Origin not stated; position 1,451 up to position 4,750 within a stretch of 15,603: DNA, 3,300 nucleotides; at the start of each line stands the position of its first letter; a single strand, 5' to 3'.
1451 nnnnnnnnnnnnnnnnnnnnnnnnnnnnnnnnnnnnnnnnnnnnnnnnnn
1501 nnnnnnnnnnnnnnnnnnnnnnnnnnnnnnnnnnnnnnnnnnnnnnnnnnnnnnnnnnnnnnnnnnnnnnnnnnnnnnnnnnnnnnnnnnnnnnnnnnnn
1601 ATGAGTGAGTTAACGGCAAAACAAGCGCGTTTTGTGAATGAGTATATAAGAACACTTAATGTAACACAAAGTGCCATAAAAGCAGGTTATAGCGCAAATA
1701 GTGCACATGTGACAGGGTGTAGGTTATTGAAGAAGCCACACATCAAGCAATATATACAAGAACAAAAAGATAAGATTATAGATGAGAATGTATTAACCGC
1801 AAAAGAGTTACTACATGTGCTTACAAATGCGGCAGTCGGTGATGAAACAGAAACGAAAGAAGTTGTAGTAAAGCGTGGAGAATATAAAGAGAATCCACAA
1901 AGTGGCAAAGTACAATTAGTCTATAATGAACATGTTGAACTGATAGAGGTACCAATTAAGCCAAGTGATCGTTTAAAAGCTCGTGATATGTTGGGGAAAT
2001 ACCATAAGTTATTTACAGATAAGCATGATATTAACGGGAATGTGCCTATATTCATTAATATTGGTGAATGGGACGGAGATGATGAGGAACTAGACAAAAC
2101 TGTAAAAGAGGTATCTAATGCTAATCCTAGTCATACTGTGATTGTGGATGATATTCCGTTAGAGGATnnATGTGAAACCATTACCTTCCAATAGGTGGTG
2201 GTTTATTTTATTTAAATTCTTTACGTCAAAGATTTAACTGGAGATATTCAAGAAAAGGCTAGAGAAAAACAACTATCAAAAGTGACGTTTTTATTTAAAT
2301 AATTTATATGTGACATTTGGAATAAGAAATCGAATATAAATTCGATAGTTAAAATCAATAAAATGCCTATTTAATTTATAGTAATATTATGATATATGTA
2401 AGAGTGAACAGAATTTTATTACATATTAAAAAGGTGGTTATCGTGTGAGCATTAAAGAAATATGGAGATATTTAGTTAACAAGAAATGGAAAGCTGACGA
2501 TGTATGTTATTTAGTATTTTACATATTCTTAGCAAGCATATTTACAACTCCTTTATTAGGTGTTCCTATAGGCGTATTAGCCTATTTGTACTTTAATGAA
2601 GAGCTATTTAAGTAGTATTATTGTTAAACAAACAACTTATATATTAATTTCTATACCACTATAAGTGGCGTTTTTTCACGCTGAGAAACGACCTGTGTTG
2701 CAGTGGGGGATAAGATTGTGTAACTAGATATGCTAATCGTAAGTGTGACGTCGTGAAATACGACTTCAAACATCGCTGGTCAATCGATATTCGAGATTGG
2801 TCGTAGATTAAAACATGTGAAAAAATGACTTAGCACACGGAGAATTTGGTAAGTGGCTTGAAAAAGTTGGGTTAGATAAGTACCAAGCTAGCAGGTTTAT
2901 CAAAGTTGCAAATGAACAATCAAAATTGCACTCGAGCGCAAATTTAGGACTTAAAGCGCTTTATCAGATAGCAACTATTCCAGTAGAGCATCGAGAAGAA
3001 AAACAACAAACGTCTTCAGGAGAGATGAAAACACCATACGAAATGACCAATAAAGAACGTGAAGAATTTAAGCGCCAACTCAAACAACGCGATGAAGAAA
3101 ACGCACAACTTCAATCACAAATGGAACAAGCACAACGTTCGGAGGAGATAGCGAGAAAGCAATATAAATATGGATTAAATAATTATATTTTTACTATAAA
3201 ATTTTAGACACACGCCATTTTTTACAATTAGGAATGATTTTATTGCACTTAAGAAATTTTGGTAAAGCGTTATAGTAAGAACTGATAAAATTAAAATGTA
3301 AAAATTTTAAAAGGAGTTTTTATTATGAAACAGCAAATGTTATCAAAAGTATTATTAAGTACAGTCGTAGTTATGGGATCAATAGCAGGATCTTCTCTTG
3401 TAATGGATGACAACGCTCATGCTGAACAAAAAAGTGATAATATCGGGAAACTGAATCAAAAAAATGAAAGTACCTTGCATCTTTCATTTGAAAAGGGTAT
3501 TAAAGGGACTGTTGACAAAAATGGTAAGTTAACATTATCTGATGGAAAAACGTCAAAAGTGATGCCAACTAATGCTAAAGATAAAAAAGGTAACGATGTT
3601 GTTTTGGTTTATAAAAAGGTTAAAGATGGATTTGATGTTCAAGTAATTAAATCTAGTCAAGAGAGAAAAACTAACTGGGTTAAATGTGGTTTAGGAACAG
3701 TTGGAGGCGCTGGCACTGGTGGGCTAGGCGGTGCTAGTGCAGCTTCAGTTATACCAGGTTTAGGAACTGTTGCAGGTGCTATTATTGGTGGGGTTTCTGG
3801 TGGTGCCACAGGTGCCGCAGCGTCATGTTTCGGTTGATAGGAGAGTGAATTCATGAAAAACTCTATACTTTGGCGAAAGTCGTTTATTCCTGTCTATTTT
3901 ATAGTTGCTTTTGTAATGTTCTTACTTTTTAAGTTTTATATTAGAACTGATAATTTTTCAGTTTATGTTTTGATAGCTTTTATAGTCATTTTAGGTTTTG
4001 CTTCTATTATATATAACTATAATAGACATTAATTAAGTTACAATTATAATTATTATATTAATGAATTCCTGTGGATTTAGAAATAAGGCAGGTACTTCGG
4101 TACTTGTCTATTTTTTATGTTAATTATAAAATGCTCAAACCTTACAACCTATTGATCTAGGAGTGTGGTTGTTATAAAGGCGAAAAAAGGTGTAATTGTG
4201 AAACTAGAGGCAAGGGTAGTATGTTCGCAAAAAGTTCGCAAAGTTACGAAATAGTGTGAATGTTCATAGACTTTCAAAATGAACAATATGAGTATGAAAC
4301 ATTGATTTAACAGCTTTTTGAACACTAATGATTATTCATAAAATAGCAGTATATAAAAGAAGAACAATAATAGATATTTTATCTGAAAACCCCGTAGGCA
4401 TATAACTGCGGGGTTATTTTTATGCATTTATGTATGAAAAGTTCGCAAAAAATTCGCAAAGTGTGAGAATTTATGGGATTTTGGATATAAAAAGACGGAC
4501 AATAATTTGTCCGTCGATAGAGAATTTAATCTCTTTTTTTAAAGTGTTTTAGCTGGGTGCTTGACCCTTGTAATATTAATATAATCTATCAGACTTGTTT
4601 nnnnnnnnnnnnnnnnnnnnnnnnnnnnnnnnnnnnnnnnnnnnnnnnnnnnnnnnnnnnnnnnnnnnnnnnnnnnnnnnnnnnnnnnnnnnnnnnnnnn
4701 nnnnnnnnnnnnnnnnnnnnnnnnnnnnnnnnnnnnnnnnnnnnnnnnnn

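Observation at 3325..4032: Secreted glycine-zipper protein plus adjacent 2-TM mini-protein: bacteriocin/immunity-like pair as island cargo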

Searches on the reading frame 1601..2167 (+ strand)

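Call 3: search_protein_families(library=pfam, proteins=[window:1601-2167:+], max_evalue=1)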
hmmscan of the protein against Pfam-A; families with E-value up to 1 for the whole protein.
window:1601-2167:+ (189 aa): 2 families
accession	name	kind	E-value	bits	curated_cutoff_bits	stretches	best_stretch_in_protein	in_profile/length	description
PF03592.21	Terminase_2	-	1.7e-35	123.2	26.1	1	4-145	1-138/141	Terminase small subunit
PF20250.3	FapA_N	-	0.033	14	27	1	25-130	9-107/178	Flagellar Assembly Protein A N-terminal region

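Call 4: search_protein_families(library=ncbifam, proteins=[window:1601-2167:+], max_evalue=1)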
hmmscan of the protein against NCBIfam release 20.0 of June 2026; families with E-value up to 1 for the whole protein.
window:1601-2167:+ (189 aa): 0 families

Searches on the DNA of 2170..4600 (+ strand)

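Call 6: search_dna_similar(query=window:2170-4600:+, collection=phages, mode=near)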
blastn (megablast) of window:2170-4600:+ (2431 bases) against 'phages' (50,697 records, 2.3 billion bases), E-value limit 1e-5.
Records with a match: 2; places in all: 2; records where one place covers at least 80% of the query: 0.
Best place of each record, by identity: 95-99% 1; 80-90% 1.
By first word of the organism name: Staphylococcus 2.
By host as written in the record: Staphylococcus aureus 2.
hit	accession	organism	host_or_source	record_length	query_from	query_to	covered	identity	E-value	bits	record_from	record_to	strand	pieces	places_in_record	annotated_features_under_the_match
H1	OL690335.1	Staphylococcus phage 2PHSA1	Staphylococcus aureus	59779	510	695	8%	81.1%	3e-32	147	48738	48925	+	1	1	hypothetical protein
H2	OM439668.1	Staphylococcus phage vB_SauS_713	Staphylococcus aureus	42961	1917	1953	2%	97.4%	3e-7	64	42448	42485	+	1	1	none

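Call 7: search_dna_similar(query=window:2170-4600:+, collection=plasmids, mode=near)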
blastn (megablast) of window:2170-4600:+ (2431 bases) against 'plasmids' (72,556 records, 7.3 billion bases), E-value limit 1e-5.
Records with a match: 1; places in all: 1; records where one place covers at least 80% of the query: 0.
Best place of each record, by identity: 90-95% 1.
By first word of the organism name: Staphylococcus 1.
By predicted mobility (MOB-suite, as given by PLSDB): non-mobilizable 1.
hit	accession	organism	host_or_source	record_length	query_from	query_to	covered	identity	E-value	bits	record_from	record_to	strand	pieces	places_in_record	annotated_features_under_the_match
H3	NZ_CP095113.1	Staphylococcus aureus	Camel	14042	1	705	29%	93.1%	0e+0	1031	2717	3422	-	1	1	hypothetical protein | terminase small subunit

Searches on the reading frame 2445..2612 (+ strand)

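Call 3: search_protein_families(library=pfam, proteins=[window:2445-2612:+], max_evalue=1)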
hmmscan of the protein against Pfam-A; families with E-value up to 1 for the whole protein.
window:2445-2612:+ (56 aa): 3 families
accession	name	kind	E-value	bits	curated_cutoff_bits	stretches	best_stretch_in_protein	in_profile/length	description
PF13797.11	Post_transc_reg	-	0.0027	17.8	25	1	3-19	29-45/83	Post-transcriptional regulator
PF11654.13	NCE101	-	0.0064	16.6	24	1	28-50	1-23/45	Non-classical export protein 1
PF00287.24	Na_K-ATPase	-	0.015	14.9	23.3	1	13-37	29-53/284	Sodium / potassium ATPase beta chain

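Call 4: search_protein_families(library=ncbifam, proteins=[window:2445-2612:+], max_evalue=1)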
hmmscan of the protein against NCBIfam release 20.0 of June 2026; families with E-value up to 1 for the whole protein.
window:2445-2612:+ (56 aa): 2 families
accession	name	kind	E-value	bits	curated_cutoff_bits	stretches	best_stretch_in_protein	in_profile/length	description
NF033835.0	VraH_fam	subfamily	1.2e-24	86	40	1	3-53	1-54/54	VraH family peptide resistance protein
TIGR01107.1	Na_K_ATPase_bet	equivalog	0.056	12.5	189.35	1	13-36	34-57/290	sodium/potassium-exchanging ATPase subunit beta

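Call 54: search_protein_families(library=padloc, proteins=[window:2445-2612:+], max_evalue=0.1)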
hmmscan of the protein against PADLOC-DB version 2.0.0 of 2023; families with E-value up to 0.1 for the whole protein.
window:2445-2612:+ (56 aa): 0 families

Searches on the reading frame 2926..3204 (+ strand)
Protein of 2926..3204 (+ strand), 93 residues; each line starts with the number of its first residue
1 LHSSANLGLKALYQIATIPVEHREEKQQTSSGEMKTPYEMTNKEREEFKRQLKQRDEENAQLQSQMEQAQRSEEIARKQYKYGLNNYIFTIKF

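Call 3: search_protein_families(library=pfam, proteins=[window:2926-3204:+], max_evalue=1)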
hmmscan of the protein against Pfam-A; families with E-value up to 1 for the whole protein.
window:2926-3204:+ (93 aa): 9 families
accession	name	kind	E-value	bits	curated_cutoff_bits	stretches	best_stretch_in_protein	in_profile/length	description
PF09730.14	BicD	-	0.00021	20.1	27.9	1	43-84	121-162/718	Microtubule-associated protein Bicaudal-D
PF06810.17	Phage_scaffold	-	0.0069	16.8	35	1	14-81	15-78/170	Phage capsid assembly scaffolding protein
PF04977.20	DivIC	-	0.033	14.4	28.9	1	38-82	19-67/80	Septum formation initiator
PF04712.17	Radial_spoke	-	0.035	13.5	25.7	1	7-89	155-235/493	Radial spokehead-like protein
PF03961.19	FapA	-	0.13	12.2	31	1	23-76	183-236/272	Flagellar Assembly Protein A beta solenoid domain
PF03348.21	Serinc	-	0.18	11.1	24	1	24-90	306-375/434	Serine incorporator (Serinc)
PF01080.22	Presenilin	-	0.29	10.3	34.3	1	25-89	272-341/408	Presenilin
PF12118.13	SprA-related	-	0.41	10.4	27.3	1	24-79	109-165/335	SprA-related family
PF04791.21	LMBR1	-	0.63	9.3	31.9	1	16-80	250-313/510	LMBR1-like membrane protein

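Call 4: search_protein_families(library=ncbifam, proteins=[window:2926-3204:+], max_evalue=1)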
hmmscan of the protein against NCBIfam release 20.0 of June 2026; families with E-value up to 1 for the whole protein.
window:2926-3204:+ (93 aa): 4 families
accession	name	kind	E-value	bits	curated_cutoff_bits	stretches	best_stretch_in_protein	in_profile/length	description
NF052659.1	SpbR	equivalog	0.024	13.8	400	1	2-55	285-338/358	SpbR family protein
NF010289.0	PRK13729.1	equivalog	0.23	10.3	504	1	15-72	69-126/474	F-type conjugal transfer pilus assembly protein TraB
NF050013.1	HpsJ_like_A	equivalog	0.5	9.9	140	1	40-77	101-138/217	HpsJ-like protein, cyanoexosortase A-associated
TIGR02209.1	ftsL_broad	equivalog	0.78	9.7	42.45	1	40-80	28-71/85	cell division protein FtsL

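Call 54: search_protein_families(library=padloc, proteins=[window:2926-3204:+], max_evalue=0.1)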
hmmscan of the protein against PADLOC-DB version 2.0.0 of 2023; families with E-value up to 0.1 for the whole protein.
window:2926-3204:+ (93 aa): 2 families
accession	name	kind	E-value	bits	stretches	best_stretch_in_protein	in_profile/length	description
PDLC02302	AbiEii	-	0.011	13.2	1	29-90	229-290/313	AbiEii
PDLC02668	DndD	-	0.019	11.9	1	21-81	197-257/659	DndD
